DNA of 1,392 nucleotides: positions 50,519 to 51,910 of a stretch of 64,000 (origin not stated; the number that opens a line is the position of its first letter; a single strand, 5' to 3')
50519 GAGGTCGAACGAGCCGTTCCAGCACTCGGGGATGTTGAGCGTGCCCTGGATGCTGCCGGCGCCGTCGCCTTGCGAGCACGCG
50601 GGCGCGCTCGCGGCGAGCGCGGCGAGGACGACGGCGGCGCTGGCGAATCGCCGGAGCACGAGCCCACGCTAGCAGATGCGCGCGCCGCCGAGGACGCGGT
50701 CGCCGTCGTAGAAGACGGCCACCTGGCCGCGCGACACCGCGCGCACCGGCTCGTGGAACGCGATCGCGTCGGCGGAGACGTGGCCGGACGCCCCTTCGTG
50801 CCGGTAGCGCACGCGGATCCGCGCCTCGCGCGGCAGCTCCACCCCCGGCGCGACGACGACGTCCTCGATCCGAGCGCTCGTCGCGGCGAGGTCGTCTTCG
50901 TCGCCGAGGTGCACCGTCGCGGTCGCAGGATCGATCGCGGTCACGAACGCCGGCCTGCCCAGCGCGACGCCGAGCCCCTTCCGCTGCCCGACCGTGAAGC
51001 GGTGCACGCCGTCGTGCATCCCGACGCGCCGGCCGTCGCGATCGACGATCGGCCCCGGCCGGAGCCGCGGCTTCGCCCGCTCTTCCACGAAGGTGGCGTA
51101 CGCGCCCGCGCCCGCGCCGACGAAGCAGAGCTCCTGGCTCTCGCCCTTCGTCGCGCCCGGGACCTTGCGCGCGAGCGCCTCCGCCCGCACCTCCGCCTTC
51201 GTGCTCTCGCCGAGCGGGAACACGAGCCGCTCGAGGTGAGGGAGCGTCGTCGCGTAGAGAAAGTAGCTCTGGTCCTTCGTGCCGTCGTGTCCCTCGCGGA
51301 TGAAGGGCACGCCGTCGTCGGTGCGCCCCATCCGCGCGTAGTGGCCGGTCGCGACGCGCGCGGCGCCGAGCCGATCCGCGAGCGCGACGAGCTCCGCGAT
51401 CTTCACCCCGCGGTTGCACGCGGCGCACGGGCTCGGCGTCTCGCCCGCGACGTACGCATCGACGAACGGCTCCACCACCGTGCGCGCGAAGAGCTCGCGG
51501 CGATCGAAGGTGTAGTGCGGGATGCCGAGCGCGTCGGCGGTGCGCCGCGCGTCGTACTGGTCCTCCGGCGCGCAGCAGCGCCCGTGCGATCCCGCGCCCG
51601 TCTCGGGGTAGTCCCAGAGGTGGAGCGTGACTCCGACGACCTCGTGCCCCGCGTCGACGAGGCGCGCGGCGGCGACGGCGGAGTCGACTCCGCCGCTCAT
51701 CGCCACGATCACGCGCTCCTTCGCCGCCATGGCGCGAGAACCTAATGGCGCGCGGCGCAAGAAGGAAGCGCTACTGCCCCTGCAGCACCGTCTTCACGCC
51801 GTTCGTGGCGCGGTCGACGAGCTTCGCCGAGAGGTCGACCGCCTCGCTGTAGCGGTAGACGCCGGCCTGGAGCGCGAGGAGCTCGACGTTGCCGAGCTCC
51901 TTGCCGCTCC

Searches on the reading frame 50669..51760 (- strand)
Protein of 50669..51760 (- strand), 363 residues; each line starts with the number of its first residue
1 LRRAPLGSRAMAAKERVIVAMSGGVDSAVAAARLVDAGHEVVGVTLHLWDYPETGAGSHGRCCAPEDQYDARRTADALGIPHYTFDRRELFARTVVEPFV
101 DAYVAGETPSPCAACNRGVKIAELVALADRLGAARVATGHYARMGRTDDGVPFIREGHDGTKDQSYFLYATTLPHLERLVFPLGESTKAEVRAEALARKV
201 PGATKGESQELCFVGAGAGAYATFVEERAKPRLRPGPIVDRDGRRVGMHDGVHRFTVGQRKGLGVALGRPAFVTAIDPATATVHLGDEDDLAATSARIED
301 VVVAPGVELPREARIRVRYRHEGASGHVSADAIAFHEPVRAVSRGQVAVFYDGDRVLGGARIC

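Call 8: search_protein_families(library=pfam, proteins=[window:50669-51760:-], max_evalue=0.01)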
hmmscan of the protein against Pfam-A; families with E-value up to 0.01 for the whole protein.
window:50669-51760:- (363 aa): 5 families
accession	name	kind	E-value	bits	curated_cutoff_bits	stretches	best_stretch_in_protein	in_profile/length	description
PF03054.22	tRNA_Me_trans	-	9.6e-65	218.5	20.6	1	16-215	2-201/202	tRNA methyl transferase HUP domain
PF20259.3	tRNA_Me_trans_M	-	3.2e-16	59.1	27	1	224-286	3-65/66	tRNA methyl transferase PRC-barrel domain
PF20258.4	tRNA_Me_trans_C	-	4.1e-14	53.1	20.6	1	309-362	19-77/77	Aminomethyltransferase beta-barrel domain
PF00764.25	Arginosuc_synth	-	0.00014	22.3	27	1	16-140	1-115/162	Arginosuccinate synthase N-terminal HUP domain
PF02568.20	ThiI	-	0.0016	18.5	20.5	1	14-47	3-36/197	Thiamine biosynthesis protein (ThiI)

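Call 13: find_encoding_contigs(protein=window:50669-51760:-, flank=6000, max_places=10)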
Protein window:50669-51760:- (363 aa): no gene with exactly this product is on record in the collection.
